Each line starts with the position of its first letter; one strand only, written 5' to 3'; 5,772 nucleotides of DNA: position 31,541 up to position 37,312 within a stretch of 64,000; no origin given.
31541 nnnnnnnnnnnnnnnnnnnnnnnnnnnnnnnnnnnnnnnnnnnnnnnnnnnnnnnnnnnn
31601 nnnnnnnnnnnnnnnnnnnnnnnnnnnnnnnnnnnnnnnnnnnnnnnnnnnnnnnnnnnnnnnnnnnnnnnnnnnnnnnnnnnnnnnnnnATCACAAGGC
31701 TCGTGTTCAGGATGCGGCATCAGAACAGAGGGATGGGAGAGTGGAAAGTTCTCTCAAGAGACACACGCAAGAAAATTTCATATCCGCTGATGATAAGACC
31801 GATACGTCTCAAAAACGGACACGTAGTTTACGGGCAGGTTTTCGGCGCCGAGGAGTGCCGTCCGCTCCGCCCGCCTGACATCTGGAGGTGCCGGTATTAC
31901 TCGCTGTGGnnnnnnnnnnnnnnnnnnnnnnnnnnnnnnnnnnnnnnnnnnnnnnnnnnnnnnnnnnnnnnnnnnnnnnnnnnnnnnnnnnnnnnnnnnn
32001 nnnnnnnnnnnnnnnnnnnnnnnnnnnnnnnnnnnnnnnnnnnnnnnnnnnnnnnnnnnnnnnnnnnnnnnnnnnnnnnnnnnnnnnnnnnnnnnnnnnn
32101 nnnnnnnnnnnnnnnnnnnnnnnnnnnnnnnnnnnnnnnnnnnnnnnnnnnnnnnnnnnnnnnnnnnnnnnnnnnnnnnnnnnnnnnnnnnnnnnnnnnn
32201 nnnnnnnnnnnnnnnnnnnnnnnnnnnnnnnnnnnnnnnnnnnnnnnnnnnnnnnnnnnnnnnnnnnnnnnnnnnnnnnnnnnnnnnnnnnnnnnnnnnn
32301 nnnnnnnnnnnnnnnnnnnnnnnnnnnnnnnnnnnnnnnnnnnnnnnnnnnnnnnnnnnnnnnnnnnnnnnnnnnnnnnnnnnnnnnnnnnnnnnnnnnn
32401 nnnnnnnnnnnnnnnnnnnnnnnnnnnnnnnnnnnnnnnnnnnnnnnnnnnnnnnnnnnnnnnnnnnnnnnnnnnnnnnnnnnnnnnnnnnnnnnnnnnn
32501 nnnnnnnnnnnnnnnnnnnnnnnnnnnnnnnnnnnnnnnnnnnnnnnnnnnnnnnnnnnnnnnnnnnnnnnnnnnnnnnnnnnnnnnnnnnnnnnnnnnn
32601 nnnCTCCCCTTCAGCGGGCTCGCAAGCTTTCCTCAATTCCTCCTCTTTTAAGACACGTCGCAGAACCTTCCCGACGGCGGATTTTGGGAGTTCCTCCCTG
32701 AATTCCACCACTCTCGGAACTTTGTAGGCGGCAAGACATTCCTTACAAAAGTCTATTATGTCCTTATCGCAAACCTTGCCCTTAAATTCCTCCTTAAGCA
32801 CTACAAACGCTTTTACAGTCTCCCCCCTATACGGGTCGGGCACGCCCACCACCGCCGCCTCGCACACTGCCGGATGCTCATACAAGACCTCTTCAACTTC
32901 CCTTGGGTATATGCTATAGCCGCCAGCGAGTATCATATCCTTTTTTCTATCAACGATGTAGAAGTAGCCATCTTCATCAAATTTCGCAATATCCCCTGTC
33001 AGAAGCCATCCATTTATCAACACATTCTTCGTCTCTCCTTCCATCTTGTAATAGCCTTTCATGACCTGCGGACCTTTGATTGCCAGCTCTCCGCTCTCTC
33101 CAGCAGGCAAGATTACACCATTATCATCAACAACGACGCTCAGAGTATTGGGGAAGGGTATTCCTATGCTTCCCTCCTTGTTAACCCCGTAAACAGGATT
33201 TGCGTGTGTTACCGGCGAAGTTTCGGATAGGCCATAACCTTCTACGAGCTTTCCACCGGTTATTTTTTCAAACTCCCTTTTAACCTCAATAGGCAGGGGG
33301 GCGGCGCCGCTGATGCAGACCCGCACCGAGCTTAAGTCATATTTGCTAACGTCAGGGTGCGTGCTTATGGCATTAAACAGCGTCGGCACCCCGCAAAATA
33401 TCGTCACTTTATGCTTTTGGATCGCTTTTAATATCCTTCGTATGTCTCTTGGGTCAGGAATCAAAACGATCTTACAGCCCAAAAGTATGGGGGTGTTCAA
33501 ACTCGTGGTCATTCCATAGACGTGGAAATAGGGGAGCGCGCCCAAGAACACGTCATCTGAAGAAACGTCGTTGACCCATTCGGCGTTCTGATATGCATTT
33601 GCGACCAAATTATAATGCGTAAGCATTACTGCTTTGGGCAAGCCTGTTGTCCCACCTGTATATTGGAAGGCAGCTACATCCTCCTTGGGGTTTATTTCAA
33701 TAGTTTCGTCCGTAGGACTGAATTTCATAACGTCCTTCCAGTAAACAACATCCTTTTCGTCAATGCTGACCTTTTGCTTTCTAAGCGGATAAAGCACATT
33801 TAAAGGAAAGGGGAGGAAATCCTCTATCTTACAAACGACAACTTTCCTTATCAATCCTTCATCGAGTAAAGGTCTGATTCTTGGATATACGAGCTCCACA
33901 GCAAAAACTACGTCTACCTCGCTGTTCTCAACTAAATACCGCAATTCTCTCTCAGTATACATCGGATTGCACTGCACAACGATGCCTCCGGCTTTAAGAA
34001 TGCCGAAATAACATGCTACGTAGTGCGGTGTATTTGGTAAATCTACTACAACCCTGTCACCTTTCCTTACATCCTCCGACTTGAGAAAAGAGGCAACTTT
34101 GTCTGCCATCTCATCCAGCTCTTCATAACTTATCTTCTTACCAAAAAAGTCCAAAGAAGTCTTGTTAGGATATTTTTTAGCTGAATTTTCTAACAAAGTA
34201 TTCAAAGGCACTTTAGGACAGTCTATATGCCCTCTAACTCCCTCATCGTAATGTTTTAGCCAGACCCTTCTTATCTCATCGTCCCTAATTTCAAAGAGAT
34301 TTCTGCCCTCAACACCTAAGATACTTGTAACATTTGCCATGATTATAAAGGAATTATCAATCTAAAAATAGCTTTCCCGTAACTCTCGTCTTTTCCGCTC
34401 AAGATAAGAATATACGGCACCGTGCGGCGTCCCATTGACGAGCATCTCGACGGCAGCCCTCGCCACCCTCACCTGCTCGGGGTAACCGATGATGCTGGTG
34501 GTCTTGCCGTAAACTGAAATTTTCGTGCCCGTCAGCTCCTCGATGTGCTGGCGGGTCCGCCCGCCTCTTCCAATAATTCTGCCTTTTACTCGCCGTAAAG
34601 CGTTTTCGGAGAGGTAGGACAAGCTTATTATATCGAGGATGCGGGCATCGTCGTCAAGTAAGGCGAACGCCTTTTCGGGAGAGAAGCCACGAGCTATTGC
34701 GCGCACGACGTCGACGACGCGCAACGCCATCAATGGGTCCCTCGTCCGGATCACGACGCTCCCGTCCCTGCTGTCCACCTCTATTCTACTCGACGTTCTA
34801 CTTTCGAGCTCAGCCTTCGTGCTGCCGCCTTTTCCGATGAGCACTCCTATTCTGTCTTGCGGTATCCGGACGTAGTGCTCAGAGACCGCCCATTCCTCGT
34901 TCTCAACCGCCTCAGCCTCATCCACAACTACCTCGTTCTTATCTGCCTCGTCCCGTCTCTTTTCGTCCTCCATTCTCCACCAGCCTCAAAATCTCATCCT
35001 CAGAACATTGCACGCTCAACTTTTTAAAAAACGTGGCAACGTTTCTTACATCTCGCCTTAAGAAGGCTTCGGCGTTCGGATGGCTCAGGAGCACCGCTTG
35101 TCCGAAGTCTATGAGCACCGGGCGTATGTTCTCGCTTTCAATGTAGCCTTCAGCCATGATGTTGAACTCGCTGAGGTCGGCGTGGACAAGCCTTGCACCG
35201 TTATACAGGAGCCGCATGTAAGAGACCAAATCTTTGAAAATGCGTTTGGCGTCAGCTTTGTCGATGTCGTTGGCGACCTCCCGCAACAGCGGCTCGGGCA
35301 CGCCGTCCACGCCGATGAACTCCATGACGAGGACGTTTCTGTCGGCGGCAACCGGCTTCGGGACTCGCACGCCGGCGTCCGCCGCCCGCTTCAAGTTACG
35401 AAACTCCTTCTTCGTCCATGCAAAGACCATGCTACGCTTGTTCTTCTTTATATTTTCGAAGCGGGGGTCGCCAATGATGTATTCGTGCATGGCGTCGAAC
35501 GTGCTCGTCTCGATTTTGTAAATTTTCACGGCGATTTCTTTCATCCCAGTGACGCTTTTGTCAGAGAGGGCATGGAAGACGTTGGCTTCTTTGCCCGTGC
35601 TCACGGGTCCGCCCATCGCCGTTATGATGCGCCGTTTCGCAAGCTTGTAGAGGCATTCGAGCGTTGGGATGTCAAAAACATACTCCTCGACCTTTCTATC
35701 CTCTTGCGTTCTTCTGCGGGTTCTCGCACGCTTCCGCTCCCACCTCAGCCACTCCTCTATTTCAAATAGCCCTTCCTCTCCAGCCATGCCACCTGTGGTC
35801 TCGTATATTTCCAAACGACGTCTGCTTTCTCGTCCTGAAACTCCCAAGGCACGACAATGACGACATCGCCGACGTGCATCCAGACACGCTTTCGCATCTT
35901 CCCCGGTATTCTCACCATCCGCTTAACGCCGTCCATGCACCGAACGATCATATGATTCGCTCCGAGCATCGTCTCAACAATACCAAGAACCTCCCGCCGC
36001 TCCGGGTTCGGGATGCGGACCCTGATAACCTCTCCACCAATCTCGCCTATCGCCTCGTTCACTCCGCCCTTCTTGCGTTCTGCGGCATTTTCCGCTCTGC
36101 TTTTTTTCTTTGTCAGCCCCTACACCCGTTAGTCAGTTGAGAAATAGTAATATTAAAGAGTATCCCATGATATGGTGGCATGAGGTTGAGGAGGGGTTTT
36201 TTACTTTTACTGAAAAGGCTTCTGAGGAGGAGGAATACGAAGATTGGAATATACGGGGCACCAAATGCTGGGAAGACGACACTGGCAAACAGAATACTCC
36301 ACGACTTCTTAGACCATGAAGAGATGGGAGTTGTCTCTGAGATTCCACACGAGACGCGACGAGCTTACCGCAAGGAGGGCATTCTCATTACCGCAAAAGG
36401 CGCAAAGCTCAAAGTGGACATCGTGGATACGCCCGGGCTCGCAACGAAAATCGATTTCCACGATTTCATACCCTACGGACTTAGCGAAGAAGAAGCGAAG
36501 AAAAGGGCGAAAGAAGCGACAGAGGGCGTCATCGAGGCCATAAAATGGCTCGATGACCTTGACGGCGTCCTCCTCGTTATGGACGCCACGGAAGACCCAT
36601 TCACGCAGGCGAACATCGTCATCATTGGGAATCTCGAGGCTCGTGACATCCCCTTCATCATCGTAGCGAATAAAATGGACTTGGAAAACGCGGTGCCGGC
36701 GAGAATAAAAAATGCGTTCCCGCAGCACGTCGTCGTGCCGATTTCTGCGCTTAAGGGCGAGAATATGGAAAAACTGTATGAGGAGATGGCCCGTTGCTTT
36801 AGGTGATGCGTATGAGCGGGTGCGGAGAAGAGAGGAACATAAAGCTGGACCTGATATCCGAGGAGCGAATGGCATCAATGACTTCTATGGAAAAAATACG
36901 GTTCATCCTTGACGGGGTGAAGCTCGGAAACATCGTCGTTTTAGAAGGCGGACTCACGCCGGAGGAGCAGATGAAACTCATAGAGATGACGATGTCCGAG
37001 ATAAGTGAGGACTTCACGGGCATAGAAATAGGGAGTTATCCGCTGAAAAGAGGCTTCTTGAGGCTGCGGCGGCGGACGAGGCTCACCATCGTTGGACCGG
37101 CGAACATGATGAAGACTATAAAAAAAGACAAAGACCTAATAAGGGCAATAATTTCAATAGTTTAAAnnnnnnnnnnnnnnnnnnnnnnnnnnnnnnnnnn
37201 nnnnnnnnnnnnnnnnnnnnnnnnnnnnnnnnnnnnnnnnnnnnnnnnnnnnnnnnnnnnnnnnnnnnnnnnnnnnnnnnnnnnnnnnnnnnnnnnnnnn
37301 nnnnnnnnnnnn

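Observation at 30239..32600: Large ORFan with foreign-looking codon usage abutting tRNA-Arg and followed by hairpin-rich non-coding DNA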

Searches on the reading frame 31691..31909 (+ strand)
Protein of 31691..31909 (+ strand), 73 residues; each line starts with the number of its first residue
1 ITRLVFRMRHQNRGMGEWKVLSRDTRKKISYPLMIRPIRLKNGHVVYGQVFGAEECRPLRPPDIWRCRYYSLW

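Call 29: find_related_loci(query=A3, collection=viral_contigs, flank=10000)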
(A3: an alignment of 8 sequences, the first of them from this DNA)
Query A3 (73 aa) in viral_contigs; peptide patterns used: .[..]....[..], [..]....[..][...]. (x = any residue, [..] = any of these).
55 stretches matched a pattern, but none encodes a relative of the query by tblastn (E <= 1e-3).

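Call 30: find_related_loci(query=A3, collection=genome_contigs, flank=10000)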
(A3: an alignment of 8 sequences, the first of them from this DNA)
Query A3 (73 aa) in genome_contigs; peptide patterns used: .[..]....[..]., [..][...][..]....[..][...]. (x = any residue, [..] = any of these).
67 stretches matched a pattern; 2 encode a relative of the query (tblastn E <= 1e-3); 2 distinct loci.
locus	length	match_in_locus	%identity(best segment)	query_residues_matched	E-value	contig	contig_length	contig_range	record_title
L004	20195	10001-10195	89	1-65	5e-39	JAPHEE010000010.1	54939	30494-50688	MAG: Candidatus Alkanophaga volatiphilum isolate MCA70_species_1 c_000000000010, whole genome shotgun sequence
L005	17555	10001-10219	73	1-73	2e-35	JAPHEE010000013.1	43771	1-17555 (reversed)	MAG: Candidatus Alkanophaga volatiphilum isolate MCA70_species_1 c_000000000013, whole genome shotgun sequence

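Call 37: find_homologous_proteins(query=A3, max_evalue=0.01)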
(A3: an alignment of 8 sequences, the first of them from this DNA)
Query A3 (8 sequences) (73 aa, profile of the alignment): 2 proteins with E <= 0.01 among 68 candidates.
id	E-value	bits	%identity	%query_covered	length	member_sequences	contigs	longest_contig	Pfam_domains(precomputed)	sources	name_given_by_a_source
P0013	3.3e-31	125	43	82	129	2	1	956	-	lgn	-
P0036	2.4e-3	36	60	21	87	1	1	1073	-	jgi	jgi:hypothetical protein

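Call 55: find_related_loci(query=A3, collection=metagenome_contigs, flank=10000)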
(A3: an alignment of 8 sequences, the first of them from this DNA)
Query A3 (73 aa) in metagenome_contigs; peptide patterns used: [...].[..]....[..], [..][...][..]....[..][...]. (x = any residue, [..] = any of these).
193 stretches matched a pattern; 7 encode a relative of the query (tblastn E <= 1e-3); 7 distinct loci.
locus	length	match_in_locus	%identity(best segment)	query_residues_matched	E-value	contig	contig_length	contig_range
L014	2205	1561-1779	100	1-73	3e-49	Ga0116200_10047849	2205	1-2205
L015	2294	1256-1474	89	1-73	3e-44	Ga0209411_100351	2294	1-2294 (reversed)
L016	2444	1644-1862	77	1-73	3e-37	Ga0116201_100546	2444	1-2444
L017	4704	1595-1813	75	1-73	8e-36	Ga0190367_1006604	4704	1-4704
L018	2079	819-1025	48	1-73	2e-19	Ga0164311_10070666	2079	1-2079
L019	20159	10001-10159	45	14-61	3e-9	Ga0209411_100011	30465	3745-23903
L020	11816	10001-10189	41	4-61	1e-8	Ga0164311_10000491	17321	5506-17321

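Call 82: list_cluster_members(proteins=[L019:8429-10378:+, L019:7385-8365:-, L020:8441-10408:+, L020:8459-10408:+, L020:6076-7059:-, L019:5951-7231:-, P0007, P0012])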
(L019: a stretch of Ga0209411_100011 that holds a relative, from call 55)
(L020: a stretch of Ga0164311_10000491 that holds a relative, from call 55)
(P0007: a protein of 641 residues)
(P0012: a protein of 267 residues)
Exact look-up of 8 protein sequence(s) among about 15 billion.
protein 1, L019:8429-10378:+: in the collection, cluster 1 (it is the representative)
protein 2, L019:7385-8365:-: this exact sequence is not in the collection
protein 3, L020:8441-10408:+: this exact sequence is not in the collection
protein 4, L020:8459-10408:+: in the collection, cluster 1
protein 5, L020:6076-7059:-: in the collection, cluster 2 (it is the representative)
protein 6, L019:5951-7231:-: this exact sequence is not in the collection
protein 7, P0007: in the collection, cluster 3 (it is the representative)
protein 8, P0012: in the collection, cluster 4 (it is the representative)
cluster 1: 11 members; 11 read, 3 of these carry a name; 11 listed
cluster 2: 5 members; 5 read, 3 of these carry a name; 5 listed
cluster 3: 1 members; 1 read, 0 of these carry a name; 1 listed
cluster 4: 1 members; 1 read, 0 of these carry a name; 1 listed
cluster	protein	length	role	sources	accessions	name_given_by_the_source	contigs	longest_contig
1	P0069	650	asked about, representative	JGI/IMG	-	-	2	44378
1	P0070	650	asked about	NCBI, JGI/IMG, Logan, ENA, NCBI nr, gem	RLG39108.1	MAG: hypothetical protein DRN91_00740 [Candidatus Alkanophagales archaeon]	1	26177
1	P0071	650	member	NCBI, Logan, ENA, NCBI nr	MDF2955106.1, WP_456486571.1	hypothetical protein [Candidatus Alkanophaga liquidiphilum]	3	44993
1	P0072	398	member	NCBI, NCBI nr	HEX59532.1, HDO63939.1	MAG TPA: hypothetical protein ENF26_05245, partial [Methanomicrobia archaeon] | hypothetical protein [Methanomicrobia archaeon]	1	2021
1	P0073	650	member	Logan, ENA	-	-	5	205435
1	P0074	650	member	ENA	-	-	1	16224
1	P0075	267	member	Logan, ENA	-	-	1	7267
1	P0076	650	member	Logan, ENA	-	-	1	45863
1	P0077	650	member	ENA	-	-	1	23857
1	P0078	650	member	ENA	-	-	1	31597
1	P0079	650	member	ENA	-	-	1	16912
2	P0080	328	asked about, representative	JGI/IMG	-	-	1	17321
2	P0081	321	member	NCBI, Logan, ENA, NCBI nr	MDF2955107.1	MAG: Archaeosine formation enzyme [Candidatus Alkanophagales archaeon MCA70_species_2] | Archaeosine formation enzyme [Candidatus Alkanophaga liquidiphilum]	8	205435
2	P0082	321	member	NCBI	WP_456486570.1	archaeosine biosynthesis radical SAM protein RaSEA [Candidatus Alkanophaga liquidiphilum]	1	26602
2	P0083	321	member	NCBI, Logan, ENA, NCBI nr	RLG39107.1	MAG: TIGR01210 family radical SAM protein [Candidatus Alkanophagales archaeon]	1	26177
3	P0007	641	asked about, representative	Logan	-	-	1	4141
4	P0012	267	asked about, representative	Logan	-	-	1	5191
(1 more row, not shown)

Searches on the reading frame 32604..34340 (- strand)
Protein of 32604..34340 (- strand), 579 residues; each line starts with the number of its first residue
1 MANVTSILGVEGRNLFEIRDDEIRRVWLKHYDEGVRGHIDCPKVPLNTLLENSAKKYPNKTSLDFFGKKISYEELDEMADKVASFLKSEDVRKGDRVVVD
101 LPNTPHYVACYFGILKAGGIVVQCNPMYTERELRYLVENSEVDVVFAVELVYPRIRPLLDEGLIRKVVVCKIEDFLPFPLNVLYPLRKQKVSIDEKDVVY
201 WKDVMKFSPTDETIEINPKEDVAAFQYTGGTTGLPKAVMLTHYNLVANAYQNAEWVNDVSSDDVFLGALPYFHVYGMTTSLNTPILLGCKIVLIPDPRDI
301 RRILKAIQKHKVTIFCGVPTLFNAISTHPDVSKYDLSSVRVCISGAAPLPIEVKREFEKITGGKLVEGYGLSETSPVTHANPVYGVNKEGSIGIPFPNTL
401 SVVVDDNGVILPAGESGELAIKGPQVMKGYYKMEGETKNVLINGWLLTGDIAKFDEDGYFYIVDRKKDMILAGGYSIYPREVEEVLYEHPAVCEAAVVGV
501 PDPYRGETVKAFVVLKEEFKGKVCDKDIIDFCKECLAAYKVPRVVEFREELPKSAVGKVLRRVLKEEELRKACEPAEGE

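Call 8: search_protein_families(library=ncbifam, proteins=[window:32604-34340:-], max_evalue=0.01)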
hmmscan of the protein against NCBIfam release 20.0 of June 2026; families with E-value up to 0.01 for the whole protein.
window:32604-34340:- (579 aa): 110 families (the best 25 are shown)
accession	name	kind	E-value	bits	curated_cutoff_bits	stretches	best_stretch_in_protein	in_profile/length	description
NF005220.0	PRK06710.1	equivalog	2.8e-189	629.8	1116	1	23-572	3-557/563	long-chain-fatty-acid--CoA ligase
NF004114.0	PRK05605.1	equivalog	1.6e-157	525.3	766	1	24-569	14-570/575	long-chain-fatty-acid--CoA ligase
NF006181.0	PRK08314.1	subfamily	1.4e-153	512.2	705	1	25-572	5-558/563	long-chain-fatty-acid--CoA ligase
NF005463.0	PRK07059.1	subfamily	2.8e-145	484.9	869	1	24-567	2-555/557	long-chain-fatty-acid--CoA ligase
NF004229.0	PRK05677.1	subfamily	1.3e-141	472.8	879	1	24-572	3-559/563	long-chain-fatty-acid--CoA ligase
NF004837.0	PRK06187.1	subfamily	1.5e-138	462.4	476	1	46-569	10-523/531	long-chain-fatty-acid--CoA ligase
NF006523.0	PRK08974.1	equivalog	5.8e-136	453.9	884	1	24-572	2-557/561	long-chain-fatty-acid--CoA ligase FadD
NF006442.0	PRK08751.1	equivalog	9.5e-134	446.8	1023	1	24-566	4-556/560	long-chain fatty acid--CoA ligase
NF009139.0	PRK12492.1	equivalog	1.4e-121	406.7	1018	1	34-566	13-560/562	long-chain-fatty-acid--CoA ligase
NF006182.0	PRK08316.1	subfamily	3.6e-114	382.1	663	1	46-567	13-516/523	fatty acyl-CoA synthetase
TIGR03205.1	pimA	equivalog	1.9e-112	376.4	705.6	1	30-564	7-540/541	dicarboxylate--CoA ligase PimA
NF004822.0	PRK06178.1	equivalog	2e-109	366.7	782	1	22-567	13-566/571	acyl-CoA synthetase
NF005702.0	PRK07514.1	subfamily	1.1e-106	357.2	558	2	213-567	150-499/506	malonyl-CoA synthase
NF009233.0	PRK12583.1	subfamily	2.5e-105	353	832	1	48-570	22-552/558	fatty acid CoA ligase family protein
NF005714.0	PRK07529.1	subfamily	3.8e-105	352.6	632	1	50-574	36-582/640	acyl-CoA synthetase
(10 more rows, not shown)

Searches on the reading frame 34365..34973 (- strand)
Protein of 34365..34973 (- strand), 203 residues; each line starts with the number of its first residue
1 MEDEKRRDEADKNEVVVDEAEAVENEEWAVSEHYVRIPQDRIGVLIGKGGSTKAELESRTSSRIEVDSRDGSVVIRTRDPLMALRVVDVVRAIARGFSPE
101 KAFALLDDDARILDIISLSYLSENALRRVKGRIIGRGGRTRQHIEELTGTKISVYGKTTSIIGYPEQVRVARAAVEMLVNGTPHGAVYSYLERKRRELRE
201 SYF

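Call 8: search_protein_families(library=ncbifam, proteins=[window:34365-34973:-], max_evalue=0.01)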
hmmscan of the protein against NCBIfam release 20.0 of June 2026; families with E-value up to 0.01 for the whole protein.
window:34365-34973:- (203 aa): 18 families
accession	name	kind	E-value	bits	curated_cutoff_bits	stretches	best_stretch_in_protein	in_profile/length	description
NF010333.0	PRK13763.2-4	equivalog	4.6e-69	231.9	252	1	33-201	3-174/179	putative RNA-processing protein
TIGR03665.1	arCOG04150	hypoth_equivalog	2.1e-65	219.7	114.2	1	34-200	1-170/173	arCOG04150 universal archaeal KH domain protein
NF010332.0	PRK13763.2-2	equivalog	1.2e-64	217.7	270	1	35-200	5-172/179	putative RNA-processing protein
NF010329.0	PRK13763.1-4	equivalog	7.6e-63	211.5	277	1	34-200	3-172/182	putative RNA-processing protein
NF010330.0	PRK13763.1-5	equivalog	9.3e-62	208.5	376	1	5-198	9-209/220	putative RNA-processing protein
NF010327.0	PRK13763.1-2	equivalog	7.4e-60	201.9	240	1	30-201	5-180/192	putative RNA-processing protein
NF010331.0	PRK13763.2-1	subfamily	1.4e-58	197.9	245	1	32-199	8-178/187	putative RNA-processing protein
NF010334.0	PRK13763.2-5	equivalog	4.2e-55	186.5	303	1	34-199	6-172/179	putative RNA-processing protein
NF010328.0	PRK13763.1-3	equivalog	1.4e-51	175.1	194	1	28-199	12-189/197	putative RNA-processing protein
NF010326.0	PRK13763.1-1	equivalog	2.7e-35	121.7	247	1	52-198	16-166/186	putative RNA-processing protein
NF008805.1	PRK11824.1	equivalog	8.2e-10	37.7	471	1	23-103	537-616/683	polyribonucleotide nucleotidyltransferase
TIGR03591.1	polynuc_phos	equivalog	1.1e-07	30.7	525.05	1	28-99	548-618/689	polyribonucleotide nucleotidyltransferase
TIGR02696.1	pppGpp_PNP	exception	3.7e-06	25.6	1106.75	1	33-100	581-647/720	guanosine pentaphosphate synthetase I/polyribonucleotide nucleotidyltransferase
NF009345.0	PRK12705.1-2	equivalog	4.3e-05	22.2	904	1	128-180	209-264/509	hypothetical protein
TIGR03319.1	RNase_Y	equivalog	0.00011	20.8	454.35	1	129-180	215-269/514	ribonuclease Y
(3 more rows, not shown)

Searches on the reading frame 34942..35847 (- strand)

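Call 92: search_protein_families(library=pfam, proteins=[window:34942-35847:-], max_evalue=0.00001)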
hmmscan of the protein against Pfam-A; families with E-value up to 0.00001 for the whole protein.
window:34942-35847:- (302 aa): 1 family
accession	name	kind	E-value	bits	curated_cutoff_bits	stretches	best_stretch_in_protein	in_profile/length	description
PF01163.29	RIO1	-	1.4e-59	201.4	22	1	89-283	1-184/187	RIO domain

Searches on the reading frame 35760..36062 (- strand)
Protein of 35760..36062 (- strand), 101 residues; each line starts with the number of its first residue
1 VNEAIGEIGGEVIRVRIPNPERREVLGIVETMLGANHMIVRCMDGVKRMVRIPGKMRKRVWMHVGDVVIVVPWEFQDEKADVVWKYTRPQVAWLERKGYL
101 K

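Call 92: search_protein_families(library=pfam, proteins=[window:35760-36062:-], max_evalue=0.00001)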
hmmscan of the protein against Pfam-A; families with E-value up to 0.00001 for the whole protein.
window:35760-36062:- (101 aa): 1 family
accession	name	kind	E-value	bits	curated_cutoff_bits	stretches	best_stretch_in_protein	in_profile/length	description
PF01176.25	eIF-1a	-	1.9e-23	82.3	30.2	1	24-85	2-64/64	Translation initiation factor 1A / IF-1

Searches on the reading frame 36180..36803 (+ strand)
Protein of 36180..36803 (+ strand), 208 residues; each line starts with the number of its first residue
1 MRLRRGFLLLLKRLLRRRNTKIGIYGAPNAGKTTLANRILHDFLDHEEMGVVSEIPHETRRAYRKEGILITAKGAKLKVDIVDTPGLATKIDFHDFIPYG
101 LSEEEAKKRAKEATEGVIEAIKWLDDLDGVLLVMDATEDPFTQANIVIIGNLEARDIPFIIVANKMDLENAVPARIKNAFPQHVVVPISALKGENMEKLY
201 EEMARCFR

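Call 92: search_protein_families(library=pfam, proteins=[window:36180-36803:+], max_evalue=0.00001)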
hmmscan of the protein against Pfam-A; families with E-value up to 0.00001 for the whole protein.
window:36180-36803:+ (208 aa): 3 families
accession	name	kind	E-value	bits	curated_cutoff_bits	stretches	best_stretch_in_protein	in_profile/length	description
PF00009.33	GTP_EFTU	-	7.5e-16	58.7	26.5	1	119-206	85-185/188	Elongation factor Tu GTP binding domain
PF01926.29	MMR_HSR1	-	2.5e-14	53.8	21.9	1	21-165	1-113/113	50S ribosome-binding GTPase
PF03193.22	RsgA_GTPase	-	3.9e-06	27.3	30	0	127-204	23-105/174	RsgA GTPase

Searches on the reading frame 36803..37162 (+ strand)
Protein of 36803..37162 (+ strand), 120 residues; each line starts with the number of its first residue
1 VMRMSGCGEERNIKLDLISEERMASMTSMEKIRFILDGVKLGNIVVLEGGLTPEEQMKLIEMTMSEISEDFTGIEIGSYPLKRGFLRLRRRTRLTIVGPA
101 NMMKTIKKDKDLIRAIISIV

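Call 92: search_protein_families(library=pfam, proteins=[window:36803-37162:+], max_evalue=0.00001)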
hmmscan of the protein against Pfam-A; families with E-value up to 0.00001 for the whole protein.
window:36803-37162:+ (120 aa): 1 family
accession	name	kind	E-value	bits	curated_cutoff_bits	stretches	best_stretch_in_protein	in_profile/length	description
PF09846.14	OapB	-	6.3e-35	119.7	27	1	23-118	1-104/104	Origin-associated protein OapB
